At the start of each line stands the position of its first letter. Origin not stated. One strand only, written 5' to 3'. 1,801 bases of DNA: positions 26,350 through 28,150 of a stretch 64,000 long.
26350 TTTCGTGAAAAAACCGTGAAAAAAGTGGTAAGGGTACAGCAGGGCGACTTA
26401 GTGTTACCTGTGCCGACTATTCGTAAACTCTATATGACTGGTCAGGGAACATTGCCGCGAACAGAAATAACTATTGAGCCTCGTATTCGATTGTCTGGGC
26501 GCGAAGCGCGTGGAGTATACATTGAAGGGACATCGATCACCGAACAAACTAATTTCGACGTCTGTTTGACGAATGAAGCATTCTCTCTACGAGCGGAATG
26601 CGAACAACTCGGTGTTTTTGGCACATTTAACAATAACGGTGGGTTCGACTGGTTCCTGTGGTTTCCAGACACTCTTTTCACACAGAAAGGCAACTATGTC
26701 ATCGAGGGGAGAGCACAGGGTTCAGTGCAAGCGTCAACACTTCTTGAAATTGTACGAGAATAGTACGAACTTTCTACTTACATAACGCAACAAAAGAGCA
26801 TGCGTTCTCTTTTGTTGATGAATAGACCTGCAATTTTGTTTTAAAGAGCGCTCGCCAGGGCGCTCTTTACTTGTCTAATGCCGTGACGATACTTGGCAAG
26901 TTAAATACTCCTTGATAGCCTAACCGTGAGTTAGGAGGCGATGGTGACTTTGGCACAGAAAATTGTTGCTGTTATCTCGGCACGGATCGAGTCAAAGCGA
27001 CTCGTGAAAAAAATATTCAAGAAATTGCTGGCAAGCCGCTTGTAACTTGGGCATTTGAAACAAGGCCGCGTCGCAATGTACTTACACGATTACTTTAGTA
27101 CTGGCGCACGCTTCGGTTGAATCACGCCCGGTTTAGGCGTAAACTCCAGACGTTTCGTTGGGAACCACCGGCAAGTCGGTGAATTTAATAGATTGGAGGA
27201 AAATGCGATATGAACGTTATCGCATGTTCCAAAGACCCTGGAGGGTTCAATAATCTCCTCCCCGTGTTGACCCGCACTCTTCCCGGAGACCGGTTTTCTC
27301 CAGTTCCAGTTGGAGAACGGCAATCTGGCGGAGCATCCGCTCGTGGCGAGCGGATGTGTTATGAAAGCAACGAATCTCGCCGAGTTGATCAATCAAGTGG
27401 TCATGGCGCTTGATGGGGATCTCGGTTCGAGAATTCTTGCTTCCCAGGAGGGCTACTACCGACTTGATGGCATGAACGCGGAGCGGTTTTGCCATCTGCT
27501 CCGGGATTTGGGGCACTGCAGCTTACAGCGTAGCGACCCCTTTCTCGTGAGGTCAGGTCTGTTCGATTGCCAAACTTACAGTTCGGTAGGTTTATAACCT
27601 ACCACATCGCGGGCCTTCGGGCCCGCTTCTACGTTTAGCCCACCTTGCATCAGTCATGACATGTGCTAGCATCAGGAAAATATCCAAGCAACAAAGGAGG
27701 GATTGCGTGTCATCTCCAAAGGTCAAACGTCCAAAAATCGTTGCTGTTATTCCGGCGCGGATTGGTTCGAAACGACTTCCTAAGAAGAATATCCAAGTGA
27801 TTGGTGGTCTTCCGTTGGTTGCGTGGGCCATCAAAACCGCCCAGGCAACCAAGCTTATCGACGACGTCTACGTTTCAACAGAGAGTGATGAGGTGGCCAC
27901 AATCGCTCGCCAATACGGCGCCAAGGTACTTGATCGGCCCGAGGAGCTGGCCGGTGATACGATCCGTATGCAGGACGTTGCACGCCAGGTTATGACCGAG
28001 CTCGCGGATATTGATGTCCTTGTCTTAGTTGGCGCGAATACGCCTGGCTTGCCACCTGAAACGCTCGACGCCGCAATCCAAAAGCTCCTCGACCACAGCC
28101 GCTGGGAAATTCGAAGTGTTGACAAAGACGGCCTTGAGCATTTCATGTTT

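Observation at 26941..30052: Nonulosonic-acid (sialic/pseudaminic/legionaminic-type) branch with an intact CMP-transferase and a decayed paralog fragment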

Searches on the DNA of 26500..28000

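Call 11: search_rna_families(source=window, start=26500, end=28000, threshold=evalue, max_evalue=1)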
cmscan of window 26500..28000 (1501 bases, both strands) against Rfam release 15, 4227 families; matches with E-value up to 1: 3.
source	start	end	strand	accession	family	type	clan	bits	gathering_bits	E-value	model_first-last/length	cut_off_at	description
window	26784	26874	+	RF02869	ncS025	Gene; sRNA;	-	21.6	46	0.41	1-85/85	no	Burkholderia sRNA 25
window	27565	27630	+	RF02345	ar15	Gene; sRNA;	CL00108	20.7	40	0.18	1-112/112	no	Alphaproteobacterial ar15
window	26842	26871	+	RF02066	STnc320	Gene; sRNA;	-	19.8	50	0.95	20-49/55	no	Salmonella enterica sRNA STnc320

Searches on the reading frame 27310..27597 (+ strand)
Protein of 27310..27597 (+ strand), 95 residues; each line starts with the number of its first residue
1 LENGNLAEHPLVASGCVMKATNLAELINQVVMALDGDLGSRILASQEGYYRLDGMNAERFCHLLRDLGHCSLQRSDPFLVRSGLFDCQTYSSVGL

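Call 30: search_protein_families(library=pfam, proteins=[window:27310-27597:+], max_evalue=1)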
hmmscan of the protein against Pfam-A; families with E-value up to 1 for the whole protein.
window:27310-27597:+ (95 aa): 0 families

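Call 47: search_protein_representatives(protein=window:27310-27594:+)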
Query: 95 residues. Proteins with E-value up to 0.001 (for the whole library): 6; up to 1e-10: 1; up to 1e-30: 1. The best 6 are listed.
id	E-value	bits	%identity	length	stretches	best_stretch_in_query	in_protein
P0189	6.8e-45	167.3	100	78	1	18-95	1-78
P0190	6.4e-06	42.7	42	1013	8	33-57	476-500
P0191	1.1e-05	42.0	46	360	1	6-61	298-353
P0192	1.8e-05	41.2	28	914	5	7-55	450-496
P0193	4.0e-04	36.9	47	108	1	5-63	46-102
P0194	4.1e-04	36.9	32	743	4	22-61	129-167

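Call 49: search_protein_families(library=pfam, proteins=[P0191, P0193], max_evalue=0.01)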
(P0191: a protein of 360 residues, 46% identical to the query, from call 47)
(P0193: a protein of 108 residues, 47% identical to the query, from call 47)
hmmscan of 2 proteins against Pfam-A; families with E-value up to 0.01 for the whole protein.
P0191 (360 aa): 2 families
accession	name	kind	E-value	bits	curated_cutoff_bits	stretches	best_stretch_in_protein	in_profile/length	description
PF04464.20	Glyphos_transf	-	3.2e-06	26.8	22.1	1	116-357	136-366/367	CDP-Glycerol:Poly(glycerophosphate) glycerophosphotransferase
PF02350.25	Epimerase_2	-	7.3e-05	22.2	30.6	1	134-275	140-277/347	UDP-N-acetylglucosamine 2-epimerase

P0193 (108 aa): 0 families

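Call 52: find_related_loci(query=P0191, collection=metagenome_contigs, flank=8000)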
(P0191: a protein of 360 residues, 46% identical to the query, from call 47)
Query P0191 (360 aa) in metagenome_contigs; peptide patterns used: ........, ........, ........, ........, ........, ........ (x = any residue, [..] = any of these).
98 stretches matched a pattern, but none encodes a relative of the query by tblastn (E <= 1e-3).

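Call 54: find_related_loci(query=A3, collection=metagenome_contigs, flank=8000)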
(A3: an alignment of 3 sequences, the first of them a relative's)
Query A3 (360 aa) in metagenome_contigs; peptide patterns used: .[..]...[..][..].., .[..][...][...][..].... (x = any residue, [..] = any of these).
135 stretches matched a pattern; 5 encode a relative of the query (tblastn E <= 1e-3); 5 distinct loci.
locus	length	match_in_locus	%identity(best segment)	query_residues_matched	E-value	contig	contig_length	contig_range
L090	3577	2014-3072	42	5-360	1e-69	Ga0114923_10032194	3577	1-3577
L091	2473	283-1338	41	5-360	5e-66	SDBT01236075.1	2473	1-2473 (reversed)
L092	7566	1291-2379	33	5-360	4e-50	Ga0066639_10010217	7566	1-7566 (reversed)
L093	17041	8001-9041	35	5-356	2e-61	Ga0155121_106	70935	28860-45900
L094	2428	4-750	38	104-357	3e-44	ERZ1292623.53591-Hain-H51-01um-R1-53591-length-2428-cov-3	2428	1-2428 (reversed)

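Call 58: search_protein_families(library=pfam, proteins=[L093:3184-4965:-, L093:5093-5686:+, L093:5949-6827:+, L093:6942-7865:+, L093:7932-9056:+, L093:9633-10829:-, L093:10930-12030:-, L093:11993-13000:-, L094:713-1429:+, L094:1482-2222:+], max_evalue=0.001)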
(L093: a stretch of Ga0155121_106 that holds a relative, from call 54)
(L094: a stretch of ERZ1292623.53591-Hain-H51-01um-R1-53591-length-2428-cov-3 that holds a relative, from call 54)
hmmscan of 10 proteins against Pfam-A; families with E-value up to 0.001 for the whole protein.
L093:3184-4965:- (593 aa): 2 families
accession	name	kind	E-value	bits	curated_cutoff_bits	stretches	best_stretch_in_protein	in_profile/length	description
PF04055.27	Radical_SAM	-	6.2e-07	30.2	29.5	1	287-479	3-165/166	Radical SAM superfamily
PF02310.24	B12-binding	-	0.00041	20.6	32.1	1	114-179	51-117/121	B12 binding domain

L093:5093-5686:+ (197 aa): 1 family
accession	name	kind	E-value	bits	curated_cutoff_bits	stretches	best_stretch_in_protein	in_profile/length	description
PF13580.11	SIS_2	-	4.9e-15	56.2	27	1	27-121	19-113/138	SIS domain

L093:5949-6827:+ (292 aa): 1 family
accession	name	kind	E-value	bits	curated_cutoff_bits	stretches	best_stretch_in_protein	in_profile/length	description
PF03102.20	NeuB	-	8.3e-70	235.4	22.1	1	36-264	1-234/241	NeuB family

L093:6942-7865:+ (307 aa): 2 families
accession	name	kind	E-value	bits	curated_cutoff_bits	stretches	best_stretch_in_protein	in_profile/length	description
PF00892.27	EamA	-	2e-18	67.4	28.2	2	6-140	4-134/135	EamA-like transporter family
PF03151.22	TPT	-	0.00012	22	30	0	84-139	80-135/291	Triose-phosphate Transporter family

L093:7932-9056:+ (374 aa): 1 family
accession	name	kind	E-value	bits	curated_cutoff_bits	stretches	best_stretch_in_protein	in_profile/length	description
PF04464.20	Glyphos_transf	-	8.4e-05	22.1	22.1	1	135-239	137-245/367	CDP-Glycerol:Poly(glycerophosphate) glycerophosphotransferase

L093:9633-10829:- (398 aa): 5 families
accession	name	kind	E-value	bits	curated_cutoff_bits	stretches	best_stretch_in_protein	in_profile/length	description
PF00155.27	Aminotran_1_2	-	1.4e-62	212.5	19.7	1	46-388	4-357/361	Aminotransferase class I and II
PF01041.23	DegT_DnrJ_EryC1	-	1.1e-07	31.8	19.8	1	123-217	61-148/360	DegT/DnrJ/EryC1/StrS aminotransferase family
PF01053.26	Cys_Met_Meta_PP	-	7.2e-05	21.9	27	1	119-217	84-176/381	Cys/Met metabolism PLP-dependent enzyme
PF01212.27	Beta_elim_lyase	-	0.00028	20.8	27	1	124-216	69-170/288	Beta-eliminating lyase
PF00266.25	Aminotran_5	-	0.00093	18.7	21.5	0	121-216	80-177/371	Aminotransferase class-V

L093:10930-12030:- (366 aa): 5 families
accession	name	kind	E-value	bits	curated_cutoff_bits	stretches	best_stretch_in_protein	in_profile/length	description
PF01370.27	Epimerase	-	2.4e-44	152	20.9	1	43-290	1-240/240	NAD dependent epimerase/dehydratase family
PF16363.11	GDP_Man_Dehyd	-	7.6e-32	111.5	27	1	44-354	1-329/332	GDP-mannose 4,6 dehydratase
PF02719.21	Polysacc_synt_2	-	9.8e-12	45.1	20.2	1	43-165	1-128/293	Polysaccharide biosynthesis protein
PF01073.25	3Beta_HSD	-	6.8e-09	35.6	22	1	44-212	1-162/280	3-beta hydroxysteroid dehydrogenase/isomerase family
PF07993.18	NAD_binding_4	-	2.6e-07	30.5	20.1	1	110-230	84-211/258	Male sterility protein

L093:11993-13000:- (335 aa): 2 families
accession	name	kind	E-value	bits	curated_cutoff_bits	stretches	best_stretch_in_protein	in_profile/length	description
PF00535.33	Glycos_transf_2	-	4.1e-26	92.3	23.3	1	24-184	1-165/168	Glycosyl transferase family 2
PF13641.12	Glyco_tranf_2_3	-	0.00025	21.6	27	1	23-126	3-108/230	Glycosyltransferase like family 2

L094:713-1429:+ (238 aa): 3 families
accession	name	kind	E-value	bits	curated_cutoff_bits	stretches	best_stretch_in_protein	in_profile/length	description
PF00702.32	Hydrolase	-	6.2e-11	43.5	26.4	1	17-198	3-189/191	haloacid dehalogenase-like hydrolase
PF13419.12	HAD_2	-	3.5e-10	40.7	23.8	1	18-206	1-178/178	Haloacid dehalogenase-like hydrolase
PF12710.13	HAD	-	4.8e-08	34.1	27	1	18-196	1-188/189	haloacid dehalogenase-like hydrolase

L094:1482-2222:+ (246 aa): 1 family
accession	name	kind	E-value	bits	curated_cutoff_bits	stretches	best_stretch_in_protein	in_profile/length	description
PF02348.25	CTP_transf_3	-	1.9e-20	74.1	22.6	1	9-146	2-131/217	Cytidylyltransferase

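Call 59: search_protein_families(library=ncbifam, proteins=[P0191, L093:7932-9056:+, L093:5949-6827:+, L094:1482-2222:+], max_evalue=0.001)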
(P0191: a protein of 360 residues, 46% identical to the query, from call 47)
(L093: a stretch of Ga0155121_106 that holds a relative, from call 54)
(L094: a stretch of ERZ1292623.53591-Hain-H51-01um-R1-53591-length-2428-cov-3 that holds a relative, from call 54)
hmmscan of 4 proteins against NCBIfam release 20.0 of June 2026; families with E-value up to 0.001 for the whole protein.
P0191 (360 aa): 0 families

L093:7932-9056:+ (374 aa): 2 families
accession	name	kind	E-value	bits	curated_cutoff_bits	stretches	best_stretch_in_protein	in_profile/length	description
NF041711.1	TagprimaseTarB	equivalog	1.1e-05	24.8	500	0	260-300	256-296/362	teichoic acid glycerol-phosphate primase TarB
NF046086.1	BFO_1060_trans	domain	0.00052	19.3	200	0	220-295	218-288/365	BFO_1060 family glycosyltransferase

L093:5949-6827:+ (292 aa): 2 families
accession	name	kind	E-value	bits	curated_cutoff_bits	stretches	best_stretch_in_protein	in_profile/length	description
TIGR03569.1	NeuB_NnaB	equivalog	1.4e-64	218.3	399.65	1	17-287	2-278/329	N-acetylneuraminate synthase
TIGR03586.1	PseI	equivalog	1e-57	195.8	340.25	1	16-263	2-254/327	pseudaminic acid synthase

L094:1482-2222:+ (246 aa): 6 families
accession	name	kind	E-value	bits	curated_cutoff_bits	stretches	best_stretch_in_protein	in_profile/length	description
TIGR03584.1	PseF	equivalog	6e-38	130.7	205.7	1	8-230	1-215/222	pseudaminic acid cytidylyltransferase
NF003952.0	PRK05450.1-5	subfamily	8.8e-18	64.3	193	1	6-145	2-132/250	3-deoxy-manno-octulosonate cytidylyltransferase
NF003950.0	PRK05450.1-3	subfamily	9.7e-17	61.1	234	1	7-141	3-129/248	3-deoxy-manno-octulosonate cytidylyltransferase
NF009905.0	PRK13368.1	subfamily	2.4e-16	59.8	255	1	7-145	3-130/243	3-deoxy-manno-octulosonate cytidylyltransferase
NF003948.0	PRK05450.1-1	equivalog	1.5e-12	47.3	281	1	4-142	3-132/248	3-deoxy-manno-octulosonate cytidylyltransferase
TIGR00466.1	kdsB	equivalog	2.7e-08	33.5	155.2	1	9-74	5-69/241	3-deoxy-manno-octulosonate cytidylyltransferase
